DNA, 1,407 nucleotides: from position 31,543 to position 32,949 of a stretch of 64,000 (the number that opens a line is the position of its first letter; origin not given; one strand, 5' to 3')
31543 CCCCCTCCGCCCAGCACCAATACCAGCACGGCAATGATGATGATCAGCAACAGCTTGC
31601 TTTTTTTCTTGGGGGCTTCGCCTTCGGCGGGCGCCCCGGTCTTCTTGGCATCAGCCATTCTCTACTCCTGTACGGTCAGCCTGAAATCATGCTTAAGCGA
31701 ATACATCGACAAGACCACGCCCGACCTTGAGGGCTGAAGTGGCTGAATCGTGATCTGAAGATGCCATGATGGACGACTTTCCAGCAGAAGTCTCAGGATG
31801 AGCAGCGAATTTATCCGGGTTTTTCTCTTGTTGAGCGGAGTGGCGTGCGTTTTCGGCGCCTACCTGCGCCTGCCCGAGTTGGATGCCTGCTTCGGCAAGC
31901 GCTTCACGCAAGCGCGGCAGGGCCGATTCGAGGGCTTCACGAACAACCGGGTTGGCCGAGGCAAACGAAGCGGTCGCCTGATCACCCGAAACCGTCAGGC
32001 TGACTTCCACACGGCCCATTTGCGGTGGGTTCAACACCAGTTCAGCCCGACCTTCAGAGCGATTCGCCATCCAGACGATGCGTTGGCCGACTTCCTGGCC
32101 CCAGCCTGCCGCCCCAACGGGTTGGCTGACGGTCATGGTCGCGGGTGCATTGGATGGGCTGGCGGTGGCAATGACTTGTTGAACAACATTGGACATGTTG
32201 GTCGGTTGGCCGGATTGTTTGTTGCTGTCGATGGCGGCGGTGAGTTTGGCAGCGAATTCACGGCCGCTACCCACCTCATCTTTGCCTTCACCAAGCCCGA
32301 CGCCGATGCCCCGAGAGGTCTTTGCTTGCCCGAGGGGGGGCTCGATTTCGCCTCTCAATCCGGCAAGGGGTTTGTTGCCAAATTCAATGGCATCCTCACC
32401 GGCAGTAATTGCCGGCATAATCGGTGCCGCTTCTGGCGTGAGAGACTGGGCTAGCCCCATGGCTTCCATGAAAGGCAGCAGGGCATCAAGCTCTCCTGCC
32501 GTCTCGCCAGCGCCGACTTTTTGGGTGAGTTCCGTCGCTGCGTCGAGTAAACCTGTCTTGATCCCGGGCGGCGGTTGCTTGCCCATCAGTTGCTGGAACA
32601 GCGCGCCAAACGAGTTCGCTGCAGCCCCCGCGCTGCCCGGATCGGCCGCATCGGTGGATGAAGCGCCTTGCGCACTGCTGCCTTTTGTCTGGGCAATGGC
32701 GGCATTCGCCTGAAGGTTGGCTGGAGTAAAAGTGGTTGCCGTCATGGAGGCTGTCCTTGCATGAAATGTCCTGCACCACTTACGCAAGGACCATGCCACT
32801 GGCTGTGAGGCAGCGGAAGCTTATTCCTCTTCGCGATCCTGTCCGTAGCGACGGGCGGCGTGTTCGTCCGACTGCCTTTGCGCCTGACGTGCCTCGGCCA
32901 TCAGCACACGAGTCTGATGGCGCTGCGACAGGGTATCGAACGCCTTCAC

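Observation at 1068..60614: Over-represented asymmetric 26-nt dispersed motif (14 copies in 64 kb): candidate DNA-uptake-sequence-like or other genome-wide signal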

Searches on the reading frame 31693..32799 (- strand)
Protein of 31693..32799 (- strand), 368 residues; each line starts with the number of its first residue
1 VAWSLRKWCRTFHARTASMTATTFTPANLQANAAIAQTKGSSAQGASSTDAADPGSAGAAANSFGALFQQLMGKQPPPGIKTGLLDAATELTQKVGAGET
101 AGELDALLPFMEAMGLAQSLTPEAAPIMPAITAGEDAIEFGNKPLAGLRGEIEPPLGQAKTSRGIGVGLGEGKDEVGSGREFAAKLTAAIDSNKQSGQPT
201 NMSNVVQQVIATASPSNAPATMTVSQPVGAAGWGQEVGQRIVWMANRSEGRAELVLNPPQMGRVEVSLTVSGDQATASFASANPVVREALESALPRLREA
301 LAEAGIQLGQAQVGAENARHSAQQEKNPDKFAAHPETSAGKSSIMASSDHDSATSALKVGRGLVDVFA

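Call 16: search_protein_families(library=pfam, proteins=[window:31693-32799:-], max_evalue=0.01)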
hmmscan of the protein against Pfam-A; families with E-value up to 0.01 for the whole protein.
window:31693-32799:- (368 aa): 1 family
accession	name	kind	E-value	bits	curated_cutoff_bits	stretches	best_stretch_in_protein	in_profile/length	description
PF02120.21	Flg_hook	-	1e-23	83.4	29.8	1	239-319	2-82/85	Flagellar hook-length control protein FliK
